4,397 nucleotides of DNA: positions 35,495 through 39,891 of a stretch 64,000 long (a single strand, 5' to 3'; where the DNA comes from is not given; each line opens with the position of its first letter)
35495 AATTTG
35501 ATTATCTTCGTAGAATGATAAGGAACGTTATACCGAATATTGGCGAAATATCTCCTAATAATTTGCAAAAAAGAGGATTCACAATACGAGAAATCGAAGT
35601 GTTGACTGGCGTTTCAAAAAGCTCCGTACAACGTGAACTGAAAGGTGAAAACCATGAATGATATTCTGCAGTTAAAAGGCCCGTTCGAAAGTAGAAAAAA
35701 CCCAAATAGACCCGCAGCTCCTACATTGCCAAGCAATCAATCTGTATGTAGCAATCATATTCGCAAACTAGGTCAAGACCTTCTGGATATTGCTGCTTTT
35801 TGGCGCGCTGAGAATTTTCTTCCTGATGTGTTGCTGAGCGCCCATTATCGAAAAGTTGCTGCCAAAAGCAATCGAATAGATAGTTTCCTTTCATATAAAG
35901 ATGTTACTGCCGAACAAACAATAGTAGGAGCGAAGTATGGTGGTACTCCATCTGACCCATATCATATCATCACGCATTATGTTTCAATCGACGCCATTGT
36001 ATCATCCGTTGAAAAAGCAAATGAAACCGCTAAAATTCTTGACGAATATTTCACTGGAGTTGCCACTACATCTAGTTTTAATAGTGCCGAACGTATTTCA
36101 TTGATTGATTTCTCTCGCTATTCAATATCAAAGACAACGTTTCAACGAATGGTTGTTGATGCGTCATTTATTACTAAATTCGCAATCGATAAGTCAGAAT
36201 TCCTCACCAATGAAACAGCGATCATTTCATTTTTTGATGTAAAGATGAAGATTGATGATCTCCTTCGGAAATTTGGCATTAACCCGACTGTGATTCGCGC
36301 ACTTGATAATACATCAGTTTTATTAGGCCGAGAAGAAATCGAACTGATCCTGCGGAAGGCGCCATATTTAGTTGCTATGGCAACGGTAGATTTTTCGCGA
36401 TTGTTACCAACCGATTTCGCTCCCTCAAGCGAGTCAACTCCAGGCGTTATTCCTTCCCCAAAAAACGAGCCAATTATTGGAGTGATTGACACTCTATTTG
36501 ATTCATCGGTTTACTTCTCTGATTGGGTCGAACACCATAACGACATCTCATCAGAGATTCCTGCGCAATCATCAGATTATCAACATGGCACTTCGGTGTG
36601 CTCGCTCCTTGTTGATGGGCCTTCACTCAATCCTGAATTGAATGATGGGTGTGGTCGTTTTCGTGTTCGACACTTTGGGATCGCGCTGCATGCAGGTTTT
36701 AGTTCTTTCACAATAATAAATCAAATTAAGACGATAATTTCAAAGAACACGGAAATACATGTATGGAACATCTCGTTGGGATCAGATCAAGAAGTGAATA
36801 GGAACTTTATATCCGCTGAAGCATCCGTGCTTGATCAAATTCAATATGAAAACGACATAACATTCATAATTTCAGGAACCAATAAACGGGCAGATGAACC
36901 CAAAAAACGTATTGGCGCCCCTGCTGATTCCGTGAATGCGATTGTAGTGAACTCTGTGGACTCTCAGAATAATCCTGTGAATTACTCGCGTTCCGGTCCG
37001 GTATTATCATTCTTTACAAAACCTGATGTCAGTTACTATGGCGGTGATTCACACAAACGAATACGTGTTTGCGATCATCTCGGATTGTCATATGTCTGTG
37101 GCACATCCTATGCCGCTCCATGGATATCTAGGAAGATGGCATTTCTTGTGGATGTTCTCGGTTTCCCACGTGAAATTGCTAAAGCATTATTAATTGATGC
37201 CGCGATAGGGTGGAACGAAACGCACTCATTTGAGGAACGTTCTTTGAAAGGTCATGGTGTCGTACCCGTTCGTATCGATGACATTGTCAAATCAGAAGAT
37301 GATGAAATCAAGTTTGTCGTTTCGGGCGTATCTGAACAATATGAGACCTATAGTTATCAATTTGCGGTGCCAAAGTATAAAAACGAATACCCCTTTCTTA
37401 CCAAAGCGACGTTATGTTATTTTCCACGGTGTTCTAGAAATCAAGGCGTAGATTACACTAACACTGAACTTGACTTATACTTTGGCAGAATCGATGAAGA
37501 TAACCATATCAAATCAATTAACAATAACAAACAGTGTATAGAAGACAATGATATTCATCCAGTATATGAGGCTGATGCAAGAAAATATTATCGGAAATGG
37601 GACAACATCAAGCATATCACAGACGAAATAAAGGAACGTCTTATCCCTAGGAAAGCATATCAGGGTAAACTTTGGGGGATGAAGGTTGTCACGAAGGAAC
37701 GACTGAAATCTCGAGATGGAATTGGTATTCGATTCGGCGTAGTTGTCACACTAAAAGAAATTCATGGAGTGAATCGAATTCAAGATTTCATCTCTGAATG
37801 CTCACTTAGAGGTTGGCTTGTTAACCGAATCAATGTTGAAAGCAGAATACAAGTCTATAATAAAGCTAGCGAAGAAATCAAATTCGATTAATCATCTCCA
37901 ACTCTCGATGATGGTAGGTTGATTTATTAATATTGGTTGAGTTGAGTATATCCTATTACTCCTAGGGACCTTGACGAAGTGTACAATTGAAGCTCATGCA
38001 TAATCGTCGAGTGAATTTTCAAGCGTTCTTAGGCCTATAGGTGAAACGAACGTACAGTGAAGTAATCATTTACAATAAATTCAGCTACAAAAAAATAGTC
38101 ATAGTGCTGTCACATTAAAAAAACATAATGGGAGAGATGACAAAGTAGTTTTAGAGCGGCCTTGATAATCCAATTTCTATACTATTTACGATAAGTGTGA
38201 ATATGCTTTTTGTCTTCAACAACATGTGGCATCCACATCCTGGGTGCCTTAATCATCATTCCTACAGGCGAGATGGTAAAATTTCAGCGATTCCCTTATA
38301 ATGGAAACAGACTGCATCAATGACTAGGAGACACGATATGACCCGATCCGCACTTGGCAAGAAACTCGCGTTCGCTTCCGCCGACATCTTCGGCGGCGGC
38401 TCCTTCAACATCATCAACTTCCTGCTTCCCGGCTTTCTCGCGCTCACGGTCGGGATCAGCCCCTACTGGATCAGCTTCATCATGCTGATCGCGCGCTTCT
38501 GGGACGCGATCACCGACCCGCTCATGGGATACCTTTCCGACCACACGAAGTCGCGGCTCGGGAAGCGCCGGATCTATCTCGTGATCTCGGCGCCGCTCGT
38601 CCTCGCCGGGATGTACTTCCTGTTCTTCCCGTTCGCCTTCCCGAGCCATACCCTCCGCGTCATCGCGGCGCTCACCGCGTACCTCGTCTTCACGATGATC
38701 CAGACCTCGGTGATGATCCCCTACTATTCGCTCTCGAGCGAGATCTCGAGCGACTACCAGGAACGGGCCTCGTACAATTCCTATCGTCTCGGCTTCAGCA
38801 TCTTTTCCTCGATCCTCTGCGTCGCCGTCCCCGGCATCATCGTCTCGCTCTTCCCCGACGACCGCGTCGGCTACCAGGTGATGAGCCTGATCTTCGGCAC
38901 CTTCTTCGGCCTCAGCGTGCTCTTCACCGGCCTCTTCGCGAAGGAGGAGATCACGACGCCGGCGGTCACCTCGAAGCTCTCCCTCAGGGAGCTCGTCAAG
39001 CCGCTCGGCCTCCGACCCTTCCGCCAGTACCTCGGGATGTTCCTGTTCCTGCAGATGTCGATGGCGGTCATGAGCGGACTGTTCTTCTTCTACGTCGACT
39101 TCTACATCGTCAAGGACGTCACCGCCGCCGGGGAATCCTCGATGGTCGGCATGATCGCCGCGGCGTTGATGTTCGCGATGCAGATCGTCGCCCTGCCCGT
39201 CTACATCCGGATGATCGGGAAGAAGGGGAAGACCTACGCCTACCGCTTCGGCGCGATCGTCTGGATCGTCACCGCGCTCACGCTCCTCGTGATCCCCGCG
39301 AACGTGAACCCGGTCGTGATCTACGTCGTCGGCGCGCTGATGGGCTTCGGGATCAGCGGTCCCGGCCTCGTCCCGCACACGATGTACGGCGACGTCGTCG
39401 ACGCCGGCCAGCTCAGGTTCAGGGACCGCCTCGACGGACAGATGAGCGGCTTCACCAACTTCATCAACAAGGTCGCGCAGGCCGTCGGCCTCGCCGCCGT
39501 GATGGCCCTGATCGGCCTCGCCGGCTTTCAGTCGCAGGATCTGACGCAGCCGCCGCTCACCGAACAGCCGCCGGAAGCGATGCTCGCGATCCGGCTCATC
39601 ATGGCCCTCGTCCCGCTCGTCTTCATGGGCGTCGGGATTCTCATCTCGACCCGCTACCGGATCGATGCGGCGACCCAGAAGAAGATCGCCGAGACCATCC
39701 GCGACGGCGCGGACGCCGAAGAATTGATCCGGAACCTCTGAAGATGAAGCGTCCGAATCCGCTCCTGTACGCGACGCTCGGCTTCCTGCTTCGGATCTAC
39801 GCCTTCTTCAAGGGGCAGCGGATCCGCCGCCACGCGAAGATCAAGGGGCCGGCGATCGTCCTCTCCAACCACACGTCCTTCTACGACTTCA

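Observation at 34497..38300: Low-GC islet at tRNA-Ala carrying a coupled AAA+ ATPase (with HTH tail) and an intracellular multi-domain S8 subtilase: candidate antiphage module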

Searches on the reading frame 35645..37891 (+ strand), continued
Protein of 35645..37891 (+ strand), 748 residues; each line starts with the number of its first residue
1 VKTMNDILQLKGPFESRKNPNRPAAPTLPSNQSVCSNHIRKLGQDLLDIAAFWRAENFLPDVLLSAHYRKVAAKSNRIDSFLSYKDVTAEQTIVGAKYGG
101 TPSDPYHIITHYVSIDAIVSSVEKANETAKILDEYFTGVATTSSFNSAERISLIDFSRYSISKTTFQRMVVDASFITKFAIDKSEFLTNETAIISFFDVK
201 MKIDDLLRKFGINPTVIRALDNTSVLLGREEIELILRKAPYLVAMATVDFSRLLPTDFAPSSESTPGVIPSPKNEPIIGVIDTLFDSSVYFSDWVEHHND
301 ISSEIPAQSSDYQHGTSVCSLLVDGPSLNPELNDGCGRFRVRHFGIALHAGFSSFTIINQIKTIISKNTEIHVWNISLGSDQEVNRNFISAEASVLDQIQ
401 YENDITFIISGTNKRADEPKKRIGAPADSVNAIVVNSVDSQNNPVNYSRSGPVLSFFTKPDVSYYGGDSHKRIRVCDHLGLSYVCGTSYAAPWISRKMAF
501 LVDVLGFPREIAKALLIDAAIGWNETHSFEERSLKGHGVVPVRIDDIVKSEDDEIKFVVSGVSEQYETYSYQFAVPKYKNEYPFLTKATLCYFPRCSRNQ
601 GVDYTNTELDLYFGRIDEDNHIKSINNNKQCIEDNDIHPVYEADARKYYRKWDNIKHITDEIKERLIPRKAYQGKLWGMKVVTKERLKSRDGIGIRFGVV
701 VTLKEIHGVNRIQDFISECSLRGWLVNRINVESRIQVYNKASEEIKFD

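Call 39: search_protein_families(library=ncbifam, proteins=[L090:2050-3195:+, L090:3185-5404:+], max_evalue=1e-10)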
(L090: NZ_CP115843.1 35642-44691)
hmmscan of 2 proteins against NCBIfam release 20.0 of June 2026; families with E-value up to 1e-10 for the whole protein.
L090:2050-3195:+ (381 aa): 10 families
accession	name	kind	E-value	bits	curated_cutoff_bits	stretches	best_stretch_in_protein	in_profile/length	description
NF042959.1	IteA_antiphage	equivalog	1.9e-68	231.3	510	1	20-358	11-357/367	anti-phage ATPase IteA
TIGR01243.1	CDC48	subfamily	1.6e-28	99.5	802.65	1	122-373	477-724/733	CDC48 family AAA ATPase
NF003069.1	PRK03992.1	subfamily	5.6e-25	88.3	500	1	120-302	153-342/379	proteasome-activating nucleotidase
TIGR01242.2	TIGR01242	subfamily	3.4e-24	85.5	500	1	121-301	137-324/362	proteasome-activating nucleotidase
TIGR01241.2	FtsH_fam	equivalog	2.5e-23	82.7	600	1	119-276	182-346/598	ATP-dependent zinc metalloprotease FtsH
NF047747.1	PrtsmActNtasePan2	equivalog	3.1e-22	79.4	700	1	89-304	146-364/397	proteasome-activating nucleotidase Pan2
NF008004.0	PRK10733.1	equivalog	5.9e-20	70.8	1008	1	111-272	164-332/644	ATP-dependent zinc metalloprotease FtsH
NF041006.2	cell_div_CdvC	equivalog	1.1e-19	70.6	650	1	132-305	134-315/370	cell division protein CdvC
NF047748.1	PrtsmActNtasePan1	equivalog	5.5e-19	68.5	750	1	105-275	162-332/405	proteasome-activating nucleotidase Pan1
TIGR03689.1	pup_AAA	equivalog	5.4e-13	48.5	504.75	1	126-273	210-376/512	proteasome ATPase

L090:3185-5404:+ (739 aa): 1 family
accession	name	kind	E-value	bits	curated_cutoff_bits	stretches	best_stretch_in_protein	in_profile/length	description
NF042956.1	IteS_antiphage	equivalog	8.2e-30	103.7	900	1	32-709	31-716/747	S8 family anti-phage peptidase IteS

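Call 58: predict_structure(alignment_id=A5)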
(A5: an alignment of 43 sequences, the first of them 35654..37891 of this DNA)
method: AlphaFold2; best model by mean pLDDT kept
length: 745 residues; sequences in the alignment: 43
mean_pLDDT: 82.3   pTM: 0.82
mean pLDDT of the five models: 82.3, 81.8, 79.9, 79.4, 75.8
residues with pLDDT >= 90: 273; 70-90: 346; 50-70: 94; < 50: 32
segments of 3 or more residues with pLDDT < 50: 629-646, 733-745
pLDDT, mean of each block of 10 residues (from residue 1): 84 66 84 96 94 86 85 83 85 77 86 94 96 92 86 91 93 92 73 85 85 69 86 87 69 57 75 93 92 87 84 94 93 94 82 83 93 80 72 85 90 77 83 92 80 78 91 88 92 96 93 93 71 92 92 90 71 89 91 61 72 86 64 36 51 83 84 84 60 90 91 87 77 46 38
secondary structure, 60 per line:
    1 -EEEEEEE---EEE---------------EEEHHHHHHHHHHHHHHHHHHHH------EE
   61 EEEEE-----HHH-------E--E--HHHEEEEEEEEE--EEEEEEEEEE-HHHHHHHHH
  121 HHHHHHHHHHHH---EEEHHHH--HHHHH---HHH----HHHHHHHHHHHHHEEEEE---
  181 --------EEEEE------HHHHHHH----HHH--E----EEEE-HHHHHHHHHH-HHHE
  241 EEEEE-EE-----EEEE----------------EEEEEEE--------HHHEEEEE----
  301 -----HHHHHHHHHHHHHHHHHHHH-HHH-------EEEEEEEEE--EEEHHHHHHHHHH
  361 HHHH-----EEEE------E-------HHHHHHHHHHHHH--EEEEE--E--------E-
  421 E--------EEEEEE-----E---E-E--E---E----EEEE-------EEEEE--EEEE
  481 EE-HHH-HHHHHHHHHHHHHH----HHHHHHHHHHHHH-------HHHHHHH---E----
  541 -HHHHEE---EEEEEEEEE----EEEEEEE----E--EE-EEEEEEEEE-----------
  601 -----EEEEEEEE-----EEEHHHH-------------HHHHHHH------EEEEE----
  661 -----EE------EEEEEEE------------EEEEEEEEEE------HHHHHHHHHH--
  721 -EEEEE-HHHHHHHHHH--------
elements in order (helices of 4 or more, strands of 3 or more residues): E2-8 E12-14 E30-32 H33-52 E59-65 E90-98 E101-110 H112-132 E136-138 H139-142 H145-149 H160-172 E173-177 E189-193 H200-206 E221-224 H226-235 E240-245 E254-257 E274-280 E292-296 H306-325 E337-345 E348-350 H351-364 E370-373 H388-400 E403-407 E430-435 E459-462 E470-474 E477-482 H488-501 H506-518 H526-532 H542-545 E551-559 E564-570 E581-589 E606-613 E619-621 H622-625 H639-645 E652-656 E674-680 E693-702 H709-718 E722-726 H728-737

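Call 84: find_homologous_proteins(query=L090:3185-5404:+)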
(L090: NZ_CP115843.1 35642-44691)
Query L090:3185-5404:+ (739 aa): 1844 proteins with E <= 0.001 among 8000 candidates; the best 120 are listed.
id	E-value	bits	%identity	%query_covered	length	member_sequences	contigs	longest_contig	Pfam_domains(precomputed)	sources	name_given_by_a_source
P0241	0.0e+0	1684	100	100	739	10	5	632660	PF00082.28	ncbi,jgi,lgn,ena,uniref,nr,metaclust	ncbi:S8 family peptidase (plasmid) [Agrobacterium tumefaciens]|uniref:S8 family peptidase n=1 Tax=Ag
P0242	0.0e+0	1465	86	100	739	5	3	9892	PF00082.28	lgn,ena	-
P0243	0.0e+0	1414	82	100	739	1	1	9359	PF00082.28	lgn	-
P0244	0.0e+0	1405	82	100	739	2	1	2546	PF00082.28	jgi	jgi:hypothetical protein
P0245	0.0e+0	1234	74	100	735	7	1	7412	PF00082.28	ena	-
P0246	0.0e+0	1223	72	100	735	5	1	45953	PF00082.28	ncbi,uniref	ncbi:S8 family peptidase [Xanthobacter autotrophicus]|uniref:S8 family peptidase n=1 Tax=Xanthobacte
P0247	0.0e+0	1217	72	100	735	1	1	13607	PF00082.28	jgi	jgi:hypothetical protein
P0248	0.0e+0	1212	72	100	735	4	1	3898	PF00082.28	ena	-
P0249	0.0e+0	1201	70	100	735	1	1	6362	PF00082.28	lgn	-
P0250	0.0e+0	1193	71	100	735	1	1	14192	PF00082.28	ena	-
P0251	0.0e+0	1189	71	100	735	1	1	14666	PF00082.28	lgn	-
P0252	0.0e+0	1048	63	100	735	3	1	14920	PF00082.28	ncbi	-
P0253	0.0e+0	1023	61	100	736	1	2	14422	PF00082.28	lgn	-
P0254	6.4e-296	1002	60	100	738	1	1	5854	PF00082.28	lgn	-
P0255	7.6e-296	1002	60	100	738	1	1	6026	PF00082.28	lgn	-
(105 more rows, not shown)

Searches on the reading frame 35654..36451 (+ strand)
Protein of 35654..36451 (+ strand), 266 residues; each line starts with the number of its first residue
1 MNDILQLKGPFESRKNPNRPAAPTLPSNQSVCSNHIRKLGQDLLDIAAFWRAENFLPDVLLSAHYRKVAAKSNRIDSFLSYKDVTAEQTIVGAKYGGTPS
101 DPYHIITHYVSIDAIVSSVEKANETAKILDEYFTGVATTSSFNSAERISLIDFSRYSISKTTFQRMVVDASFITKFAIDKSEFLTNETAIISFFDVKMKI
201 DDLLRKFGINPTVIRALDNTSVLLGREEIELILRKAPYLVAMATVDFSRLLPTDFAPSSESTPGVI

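Call 92: search_solved_structures(query=A10, max_evalue=10)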
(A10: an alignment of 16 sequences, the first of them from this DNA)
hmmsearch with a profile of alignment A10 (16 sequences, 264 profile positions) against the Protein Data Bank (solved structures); distinct sequences matched with E-value up to 10: 2.
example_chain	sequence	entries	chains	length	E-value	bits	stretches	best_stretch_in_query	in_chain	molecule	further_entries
5nlb_B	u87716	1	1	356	0.34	13.2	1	48-103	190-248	Cullin-3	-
1x40_A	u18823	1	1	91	0.97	11.8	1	169-225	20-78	ARAP2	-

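Call 93: search_protein_families(library=pfam, proteins=[window:35654-36451:+], max_evalue=10)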
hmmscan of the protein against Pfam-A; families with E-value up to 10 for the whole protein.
window:35654-36451:+ (266 aa): 0 families

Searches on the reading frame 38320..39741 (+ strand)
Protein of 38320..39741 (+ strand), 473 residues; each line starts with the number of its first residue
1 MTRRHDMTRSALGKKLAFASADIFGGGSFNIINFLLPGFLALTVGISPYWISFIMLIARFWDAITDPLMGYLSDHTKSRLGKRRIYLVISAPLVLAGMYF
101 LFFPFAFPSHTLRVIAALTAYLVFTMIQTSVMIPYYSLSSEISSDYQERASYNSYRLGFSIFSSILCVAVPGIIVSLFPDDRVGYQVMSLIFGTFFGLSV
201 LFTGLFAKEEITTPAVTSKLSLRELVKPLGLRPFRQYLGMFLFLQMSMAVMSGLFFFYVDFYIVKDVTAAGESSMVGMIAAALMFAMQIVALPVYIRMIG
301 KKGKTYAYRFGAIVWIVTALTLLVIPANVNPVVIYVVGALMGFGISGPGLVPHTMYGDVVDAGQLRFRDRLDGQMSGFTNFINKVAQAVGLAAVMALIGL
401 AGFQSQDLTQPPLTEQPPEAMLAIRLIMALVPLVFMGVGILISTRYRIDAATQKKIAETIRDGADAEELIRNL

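Call 12: find_encoding_contigs(protein=window:38320-39741:+, flank=10000, max_places=10)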
Protein window:38320-39741:+ (473 aa): no gene with exactly this product is on record in the collection.

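Call 13: find_related_loci(query=window:38320-39741:+, collection=genome_contigs, flank=10000)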
Query window:38320-39741:+ (473 aa) in genome_contigs; peptide patterns used: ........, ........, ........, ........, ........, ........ (x = any residue, [..] = any of these).
178 stretches matched a pattern; 89 encode a relative of the query (tblastn E <= 1e-3); the best 80 are kept; 80 distinct loci.
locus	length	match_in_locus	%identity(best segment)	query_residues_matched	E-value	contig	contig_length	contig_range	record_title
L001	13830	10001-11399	89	3-473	0e+0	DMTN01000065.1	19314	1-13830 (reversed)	MAG TPA_asm: Acholeplasmatales bacterium isolate UBA12489 contig_97404, whole genome shotgun sequence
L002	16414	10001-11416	78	3-473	0e+0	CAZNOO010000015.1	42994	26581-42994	MAG TPA_asm: uncultured Candidatus Izemoplasmatales bacterium isolate SRP178699_co1_40 genome assembly, contig: NODE_826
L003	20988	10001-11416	78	3-473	0e+0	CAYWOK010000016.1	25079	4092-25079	MAG TPA_asm: uncultured Candidatus Izemoplasmatales bacterium isolate SRP178699_co1_459 genome assembly, contig: NODE_22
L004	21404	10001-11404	76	7-473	0e+0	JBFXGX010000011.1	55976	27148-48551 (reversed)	MAG: Candidatus Izemoplasmatales bacterium isolate CA_2019_TPIn_173 NODE_1852_length_55976_cov_15.880141_TPIn, whole gen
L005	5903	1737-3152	74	3-473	0e+0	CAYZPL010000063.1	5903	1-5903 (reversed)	MAG TPA_asm: uncultured Candidatus Izemoplasmatales bacterium isolate binchicken_co224_258 genome assembly, contig: NODE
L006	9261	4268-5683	74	3-473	0e+0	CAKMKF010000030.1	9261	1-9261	uncultured Acholeplasmataceae bacterium isolate OKU19 genome assembly, contig: MEGAHIT_co_assembly_000000017086, whole g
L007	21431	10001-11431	75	7-473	0e+0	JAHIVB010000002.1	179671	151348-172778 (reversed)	MAG: Bacillota bacterium isolate MM_PC_MetaG.mb.5 MM_PC_MetaG.mb.5_k141_408735, whole genome shotgun sequence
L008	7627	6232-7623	75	7-470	0e+0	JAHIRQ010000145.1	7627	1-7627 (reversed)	MAG: Bacillota bacterium isolate MM_PC_MetaG.mb.136 MM_PC_MetaG.mb.136_k141_1428743, whole genome shotgun sequence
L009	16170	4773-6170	73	5-470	0e+0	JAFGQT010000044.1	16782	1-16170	MAG: Bacilli bacterium isolate Zod_Metabat.782 k87_2579462, whole genome shotgun sequence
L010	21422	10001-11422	74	3-473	0e+0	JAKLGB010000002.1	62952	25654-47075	MAG: Bacillota bacterium isolate RA.bin3 RA.bin3_2, whole genome shotgun sequence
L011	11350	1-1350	79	22-470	0e+0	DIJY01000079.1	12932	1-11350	MAG TPA_asm: Bacillales bacterium UBA5632 UBA5632_contig_227754, whole genome shotgun sequence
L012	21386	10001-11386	75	1-462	0e+0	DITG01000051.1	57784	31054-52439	MAG TPA_asm: Acholeplasmataceae bacterium UBA6190 UBA6190_contig_80783, whole genome shotgun sequence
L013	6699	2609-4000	75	7-470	0e+0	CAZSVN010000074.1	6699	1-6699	MAG TPA_asm: uncultured Candidatus Izemoplasmatales bacterium isolate binchicken_co42_414 genome assembly, contig: NODE_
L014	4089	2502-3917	73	3-473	0e+0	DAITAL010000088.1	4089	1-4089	MAG TPA_asm: Bacillota bacterium isolate CTOTU29496 NODE_12366_length_4089_cov_6.785077, whole genome shotgun sequence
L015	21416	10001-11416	72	3-473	0e+0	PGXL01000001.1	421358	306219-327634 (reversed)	MAG: Tenericutes bacterium HGW-Tenericutes-2 bjp_ig2102_scaffold_8, whole genome shotgun sequence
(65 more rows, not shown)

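Call 80: search_protein_families(library=padloc, alignment_id=A8, max_evalue=1e-10)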
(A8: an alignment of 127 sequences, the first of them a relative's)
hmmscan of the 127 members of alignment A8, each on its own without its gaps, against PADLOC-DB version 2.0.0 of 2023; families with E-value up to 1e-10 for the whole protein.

A. member 1, L050:17653-19458:+ (601 aa): 0 families

B. families by the number of members that match (of 127 scanned): 24 families
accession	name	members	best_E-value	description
PDLC01439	typeIV_DinG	1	1.2e-116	CAS-IV-A; associated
PDLC02269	AbiEi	1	2.1e-83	AbiEi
PDLC02287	AbiEi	1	1.7e-71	AbiEi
PDLC04135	mad3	1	1.1e-38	mads_3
PDLC02267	AbiEi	1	1.6e-32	AbiEi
PDLC02364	PycTM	1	5.2e-31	-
PDLC02270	AbiEi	1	1.6e-28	AbiEi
PDLC02363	PycTM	1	6.6e-25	-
PDLC00700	Effector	1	6.1e-22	2TM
PDLC00711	Effector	1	3e-18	2TM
PDLC02903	pVip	1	7e-18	Viperins not associated with kinases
PDLC02365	PycTM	1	4.5e-17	-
PDLC04140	mad8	1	2.1e-16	mads_8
PDLC00678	Effector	1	1.4e-15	2TM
PDLC02904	pVip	1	2.9e-14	Viperins associated with kinases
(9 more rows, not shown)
